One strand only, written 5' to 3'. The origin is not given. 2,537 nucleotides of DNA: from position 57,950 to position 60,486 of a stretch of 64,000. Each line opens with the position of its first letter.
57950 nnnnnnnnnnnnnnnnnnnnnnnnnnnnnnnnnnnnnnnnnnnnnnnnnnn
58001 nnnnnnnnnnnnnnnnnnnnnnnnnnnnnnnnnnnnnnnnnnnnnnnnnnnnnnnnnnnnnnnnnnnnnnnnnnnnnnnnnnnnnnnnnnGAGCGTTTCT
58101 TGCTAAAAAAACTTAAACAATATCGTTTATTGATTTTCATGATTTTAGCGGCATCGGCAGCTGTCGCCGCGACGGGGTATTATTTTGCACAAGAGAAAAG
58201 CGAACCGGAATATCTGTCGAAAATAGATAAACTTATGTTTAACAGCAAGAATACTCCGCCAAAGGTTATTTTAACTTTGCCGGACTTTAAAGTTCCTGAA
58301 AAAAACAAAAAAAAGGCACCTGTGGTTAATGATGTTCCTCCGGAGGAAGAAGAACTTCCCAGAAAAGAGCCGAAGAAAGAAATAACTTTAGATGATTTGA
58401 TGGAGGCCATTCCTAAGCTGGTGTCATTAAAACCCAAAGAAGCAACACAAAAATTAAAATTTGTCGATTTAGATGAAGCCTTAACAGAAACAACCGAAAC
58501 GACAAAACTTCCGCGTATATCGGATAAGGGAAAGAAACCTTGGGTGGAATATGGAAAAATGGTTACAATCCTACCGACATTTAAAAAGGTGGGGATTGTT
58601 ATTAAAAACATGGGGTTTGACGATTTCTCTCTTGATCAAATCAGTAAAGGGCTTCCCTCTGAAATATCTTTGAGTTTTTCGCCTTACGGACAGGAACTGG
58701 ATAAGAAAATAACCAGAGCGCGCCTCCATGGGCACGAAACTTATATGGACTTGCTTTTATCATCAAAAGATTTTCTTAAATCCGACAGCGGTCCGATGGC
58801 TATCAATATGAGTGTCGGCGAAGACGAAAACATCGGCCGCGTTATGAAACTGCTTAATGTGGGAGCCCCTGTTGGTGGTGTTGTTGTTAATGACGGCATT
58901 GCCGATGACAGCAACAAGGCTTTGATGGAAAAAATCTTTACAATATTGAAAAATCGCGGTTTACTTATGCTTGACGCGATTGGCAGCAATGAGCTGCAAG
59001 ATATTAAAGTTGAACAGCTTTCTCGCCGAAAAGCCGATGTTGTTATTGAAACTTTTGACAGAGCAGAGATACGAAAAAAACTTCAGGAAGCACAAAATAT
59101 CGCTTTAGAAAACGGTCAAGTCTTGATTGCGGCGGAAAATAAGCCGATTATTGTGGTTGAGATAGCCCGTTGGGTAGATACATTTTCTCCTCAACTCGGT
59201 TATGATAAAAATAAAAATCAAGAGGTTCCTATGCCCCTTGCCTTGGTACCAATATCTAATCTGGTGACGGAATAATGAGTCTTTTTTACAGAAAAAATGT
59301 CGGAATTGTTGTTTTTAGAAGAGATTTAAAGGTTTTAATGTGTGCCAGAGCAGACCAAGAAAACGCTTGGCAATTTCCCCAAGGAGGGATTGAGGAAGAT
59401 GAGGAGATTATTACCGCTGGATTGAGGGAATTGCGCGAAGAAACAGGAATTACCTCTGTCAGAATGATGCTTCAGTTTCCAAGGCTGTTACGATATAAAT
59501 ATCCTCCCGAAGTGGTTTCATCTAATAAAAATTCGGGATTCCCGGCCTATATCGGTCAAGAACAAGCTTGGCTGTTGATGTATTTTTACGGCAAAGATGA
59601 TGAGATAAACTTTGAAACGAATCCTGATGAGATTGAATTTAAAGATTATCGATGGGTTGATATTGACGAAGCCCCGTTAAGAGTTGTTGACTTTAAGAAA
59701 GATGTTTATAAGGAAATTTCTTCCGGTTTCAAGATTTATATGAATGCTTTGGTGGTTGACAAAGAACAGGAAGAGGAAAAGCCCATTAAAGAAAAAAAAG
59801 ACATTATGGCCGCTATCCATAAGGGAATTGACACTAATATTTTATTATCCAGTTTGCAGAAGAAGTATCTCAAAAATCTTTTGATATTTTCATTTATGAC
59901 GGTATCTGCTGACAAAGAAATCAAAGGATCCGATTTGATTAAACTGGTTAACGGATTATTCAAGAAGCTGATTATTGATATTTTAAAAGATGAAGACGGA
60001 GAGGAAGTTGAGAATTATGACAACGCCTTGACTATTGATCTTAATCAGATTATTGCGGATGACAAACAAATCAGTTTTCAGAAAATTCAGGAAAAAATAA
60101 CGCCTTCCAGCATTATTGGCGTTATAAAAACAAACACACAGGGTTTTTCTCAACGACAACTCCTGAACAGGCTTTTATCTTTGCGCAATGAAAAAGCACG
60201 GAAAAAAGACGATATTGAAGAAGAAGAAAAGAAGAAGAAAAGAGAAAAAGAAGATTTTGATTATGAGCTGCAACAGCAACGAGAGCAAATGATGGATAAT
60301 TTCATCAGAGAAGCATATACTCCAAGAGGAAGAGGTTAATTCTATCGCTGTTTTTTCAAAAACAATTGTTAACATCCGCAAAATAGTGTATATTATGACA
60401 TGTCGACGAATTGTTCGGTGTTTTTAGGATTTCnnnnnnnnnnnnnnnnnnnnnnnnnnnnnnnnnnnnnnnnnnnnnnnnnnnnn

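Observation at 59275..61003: RppH (IalA homologue) fused to a novel ~190-aa domain that is tandemly duplicated as a separate gene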

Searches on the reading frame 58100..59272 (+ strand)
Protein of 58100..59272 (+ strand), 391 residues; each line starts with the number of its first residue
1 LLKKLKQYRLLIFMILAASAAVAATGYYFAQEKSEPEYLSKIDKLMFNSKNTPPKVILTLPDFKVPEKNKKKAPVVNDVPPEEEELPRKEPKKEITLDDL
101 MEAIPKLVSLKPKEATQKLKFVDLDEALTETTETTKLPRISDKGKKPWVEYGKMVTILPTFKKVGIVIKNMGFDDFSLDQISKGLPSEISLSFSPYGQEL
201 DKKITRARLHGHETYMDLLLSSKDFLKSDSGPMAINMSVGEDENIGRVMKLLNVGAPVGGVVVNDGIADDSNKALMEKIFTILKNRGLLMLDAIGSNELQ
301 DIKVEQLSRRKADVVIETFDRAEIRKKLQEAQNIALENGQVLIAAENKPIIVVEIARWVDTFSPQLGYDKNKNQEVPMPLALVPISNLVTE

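Call 4: search_protein_families(library=pfam, proteins=[window:58100-59272:+], max_evalue=1)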
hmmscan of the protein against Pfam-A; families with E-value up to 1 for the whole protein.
window:58100-59272:+ (391 aa): 2 families
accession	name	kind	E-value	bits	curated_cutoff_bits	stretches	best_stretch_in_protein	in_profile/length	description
PF04748.18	Polysacc_deac_2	-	3.9e-21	75.6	27.5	1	166-362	1-198/212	Divergent polysaccharide deacetylase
PF18961.6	DUF5703_N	-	0.24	11.4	26.7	1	331-378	69-115/287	Domain of unknown function (DUF5703)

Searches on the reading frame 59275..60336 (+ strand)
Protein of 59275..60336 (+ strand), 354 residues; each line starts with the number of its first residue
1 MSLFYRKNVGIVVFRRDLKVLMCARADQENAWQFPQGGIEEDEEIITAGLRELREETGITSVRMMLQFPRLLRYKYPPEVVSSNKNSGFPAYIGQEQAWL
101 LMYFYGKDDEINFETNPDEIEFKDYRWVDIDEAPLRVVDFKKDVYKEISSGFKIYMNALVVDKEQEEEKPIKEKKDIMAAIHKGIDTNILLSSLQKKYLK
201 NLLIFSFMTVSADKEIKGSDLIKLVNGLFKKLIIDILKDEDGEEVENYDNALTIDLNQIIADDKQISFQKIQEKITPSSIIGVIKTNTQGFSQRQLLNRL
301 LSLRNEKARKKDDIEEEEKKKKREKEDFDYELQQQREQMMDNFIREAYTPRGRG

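Call 4: search_protein_families(library=pfam, proteins=[window:59275-60336:+], max_evalue=1)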
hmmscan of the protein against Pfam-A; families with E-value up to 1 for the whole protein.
window:59275-60336:+ (354 aa): 3 families
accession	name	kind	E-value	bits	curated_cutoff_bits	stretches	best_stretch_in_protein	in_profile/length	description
PF00293.34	NUDIX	-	9.7e-21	74.6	21.1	1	5-146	2-132/134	NUDIX domain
PF14815.12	NUDIX_4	-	0.0031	17.7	35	1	12-63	4-55/113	NUDIX domain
PF21580.3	SelB_WHD3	-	0.1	13.1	27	0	36-50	13-27/51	Elongation factor SelB, third winged-helix domain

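Call 5: search_protein_families(library=ncbifam, proteins=[window:59275-60336:+], max_evalue=1)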
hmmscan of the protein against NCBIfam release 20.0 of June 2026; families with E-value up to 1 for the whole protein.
window:59275-60336:+ (354 aa): 20 families
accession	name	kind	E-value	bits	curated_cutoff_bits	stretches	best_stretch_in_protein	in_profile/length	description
NF001938.0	PRK00714.1-5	equivalog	1.6e-40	138.3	116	1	3-155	10-169/172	RNA pyrophosphohydrolase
NF001937.0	PRK00714.1-4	equivalog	6.7e-33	113.6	139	1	5-154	7-153/161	RNA pyrophosphohydrolase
NF001934.0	PRK00714.1-1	equivalog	1e-31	109.7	241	1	5-170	7-169/176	RNA pyrophosphohydrolase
NF001936.0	PRK00714.1-3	equivalog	2.5e-30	105.4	118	1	5-153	6-150/155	RNA pyrophosphohydrolase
NF001935.0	PRK00714.1-2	equivalog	1.9e-25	89.4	259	1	5-172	7-171/183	RNA pyrophosphohydrolase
NF006961.0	PRK09438.1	equivalog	1.4e-12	47.3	103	1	8-68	10-70/151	dihydroneopterin triphosphate diphosphatase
NF006530.0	PRK08999.1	equivalog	1.1e-07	31.3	245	1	12-68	12-71/315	Nudix family hydrolase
NF008044.0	PRK10776.1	equivalog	4.7e-06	26.5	148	1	23-65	21-66/130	8-oxo-dGTP diphosphatase MutT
NF007834.0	PRK10546.1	equivalog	1.1e-05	25.3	156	1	12-61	9-61/135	pyrimidine (deoxy)nucleoside triphosphate diphosphatase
TIGR00586.1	mutt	equivalog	9.7e-05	22.4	97.9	1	25-79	27-79/129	8-oxo-dGTP diphosphatase MutT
NF041652.1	Nud_hyd_Dein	equivalog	0.00022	21.5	200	1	8-64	15-76/152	Nudix hydrolase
NF008736.0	PRK11762.1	equivalog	0.0011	18.5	169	1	31-64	75-108/186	ADP compounds hydrolase NudE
NF003787.0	PRK05379.1-4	equivalog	0.0013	17.8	449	1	21-60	223-263/346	bifunctional nicotinamide-nucleotide adenylyltransferase/Nudix hydroxylase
TIGR02705.1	nudix_YtkD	equivalog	0.0068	16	154.4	1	29-63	44-78/156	RNA deprotection pyrophosphohydrolase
NF012016.0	PRK15472.1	equivalog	0.0076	15.9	95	1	13-59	10-60/141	nucleoside triphosphatase NudI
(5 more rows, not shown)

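Call 7: find_encoding_contigs(protein=window:59275-60336:+, flank=6000, max_places=6)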
Protein window:59275-60336:+ (354 aa): 2 contigs read that carry it; 2 places shown.
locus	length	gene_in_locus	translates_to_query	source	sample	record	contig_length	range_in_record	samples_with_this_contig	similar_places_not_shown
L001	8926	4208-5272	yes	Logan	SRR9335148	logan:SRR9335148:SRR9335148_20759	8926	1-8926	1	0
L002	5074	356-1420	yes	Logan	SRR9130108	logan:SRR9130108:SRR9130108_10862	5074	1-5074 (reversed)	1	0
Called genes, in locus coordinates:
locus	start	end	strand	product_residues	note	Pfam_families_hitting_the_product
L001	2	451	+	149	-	?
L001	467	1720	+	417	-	PF01551:Peptidase_M23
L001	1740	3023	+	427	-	PF22694:CtpB_N-like, PF00595:PDZ, PF13180:PDZ_2, PF17820:PDZ_6, PF03572:Peptidase_S41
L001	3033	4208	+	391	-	PF04748:Polysacc_deac_2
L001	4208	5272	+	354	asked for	PF00293:NUDIX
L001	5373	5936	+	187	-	-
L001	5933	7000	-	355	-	PF21016:RlmN_N, PF04055:Radical_SAM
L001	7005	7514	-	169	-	PF06776:IalB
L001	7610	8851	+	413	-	PF01743:PolyA_pol, PF12627:PolyA_pol_RNAbd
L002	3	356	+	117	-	?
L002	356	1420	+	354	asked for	PF00293:NUDIX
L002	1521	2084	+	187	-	-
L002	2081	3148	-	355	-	PF21016:RlmN_N, PF04055:Radical_SAM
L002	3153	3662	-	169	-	PF06776:IalB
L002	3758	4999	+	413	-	PF01743:PolyA_pol, PF12627:PolyA_pol_RNAbd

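Call 40: find_homologous_proteins(query=window:59275-60336:+, max_evalue=1e-20)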
Query window:59275-60336:+ (354 aa): 9 proteins with E <= 1e-20 among 4141 candidates.
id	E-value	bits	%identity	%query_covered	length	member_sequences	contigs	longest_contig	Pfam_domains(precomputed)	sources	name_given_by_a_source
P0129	3.1e-227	771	100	100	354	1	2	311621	PF00293.35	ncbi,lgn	-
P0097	3.4e-202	689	89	100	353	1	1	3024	PF00293.35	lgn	-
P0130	2.0e-27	114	41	43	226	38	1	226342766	PF00293.35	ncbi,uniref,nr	ncbi:hypothetical protein LOK49_LG01G00282 [Camellia lanceoleosa]|uniref:Uncharacterized protein n=1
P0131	4.1e-27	113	39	44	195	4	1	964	PF00293.35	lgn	-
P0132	7.1e-27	112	43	44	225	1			PF00293.35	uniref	uniref:ATNUDX26 (ARABIDOPSIS THALIANA NUDIX HYDROLASE HOMOLOG 26) n=1 Tax=Arundo donax TaxID=35708 R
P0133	4.6e-22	96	40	43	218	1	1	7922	PF00293.35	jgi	jgi:putative (di)nucleoside polyphosphate hydrolase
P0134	1.7e-21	95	38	43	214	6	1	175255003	PF00293.35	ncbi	ncbi:unnamed protein product [Camellia sinensis]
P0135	3.8e-21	93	38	42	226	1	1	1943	PF00293.35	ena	-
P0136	9.2e-21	92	38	42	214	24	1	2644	PF00293.35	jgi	jgi:putative (di)nucleoside polyphosphate hydrolase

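Call 54: predict_structure(alignment_id=A6)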
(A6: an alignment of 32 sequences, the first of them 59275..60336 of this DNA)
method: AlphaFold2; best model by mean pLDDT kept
length: 354 residues; sequences in the alignment: 32
mean_pLDDT: 59.6   pTM: 0.43
mean pLDDT of the five models: 59.6, 59.1, 58.1, 56.9, 56.6
residues with pLDDT >= 90: 78; 70-90: 65; 50-70: 49; < 50: 162
segments of 3 or more residues with pLDDT < 50: 1-46, 56-167
pLDDT, mean of each block of 10 residues (from residue 1): 28 35 38 33 48 49 29 28 27 29 27 29 29 31 42 45 44 87 94 95 93 80 94 87 71 93 89 92 80 56 61 75 88 89 72 51
secondary structure, 60 per line:
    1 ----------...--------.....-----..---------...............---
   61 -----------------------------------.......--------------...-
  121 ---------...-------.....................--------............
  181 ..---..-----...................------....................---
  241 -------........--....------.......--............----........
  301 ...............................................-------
elements in order: E11-13 E22-26 H43-57 H96-102 H140-160 H169-182 H193-211 H218-237 H248-251 E252-255 E258-261 H268-274 H277-288 H293-347

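Call 58: list_cluster_members(proteins=[P0129, P0001, P0097])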
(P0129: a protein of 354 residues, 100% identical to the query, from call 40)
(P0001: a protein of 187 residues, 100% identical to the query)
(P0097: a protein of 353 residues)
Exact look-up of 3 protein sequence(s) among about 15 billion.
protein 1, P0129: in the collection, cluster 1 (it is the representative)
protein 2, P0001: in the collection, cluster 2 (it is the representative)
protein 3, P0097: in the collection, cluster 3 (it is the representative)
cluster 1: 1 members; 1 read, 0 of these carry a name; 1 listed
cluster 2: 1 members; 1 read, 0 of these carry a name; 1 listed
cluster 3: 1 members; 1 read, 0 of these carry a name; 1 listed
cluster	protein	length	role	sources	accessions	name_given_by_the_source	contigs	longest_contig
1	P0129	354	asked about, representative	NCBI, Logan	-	-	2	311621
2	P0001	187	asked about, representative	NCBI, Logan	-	-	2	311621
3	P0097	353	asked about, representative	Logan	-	-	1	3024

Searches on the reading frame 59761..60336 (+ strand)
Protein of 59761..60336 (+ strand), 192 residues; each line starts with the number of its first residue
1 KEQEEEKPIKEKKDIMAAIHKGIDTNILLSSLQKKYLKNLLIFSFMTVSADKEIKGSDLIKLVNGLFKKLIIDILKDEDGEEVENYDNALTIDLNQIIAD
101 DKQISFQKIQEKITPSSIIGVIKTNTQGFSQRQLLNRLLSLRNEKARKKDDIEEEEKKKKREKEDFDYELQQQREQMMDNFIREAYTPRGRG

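Call 10: find_homologous_proteins(query=window:59761-60336:+)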
Query window:59761-60336:+ (192 aa): 1 proteins with E <= 0.001 among 272 candidates.
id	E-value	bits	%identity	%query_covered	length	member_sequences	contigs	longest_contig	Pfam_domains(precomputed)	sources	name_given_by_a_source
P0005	1.9e-41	160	45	98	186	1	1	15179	-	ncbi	-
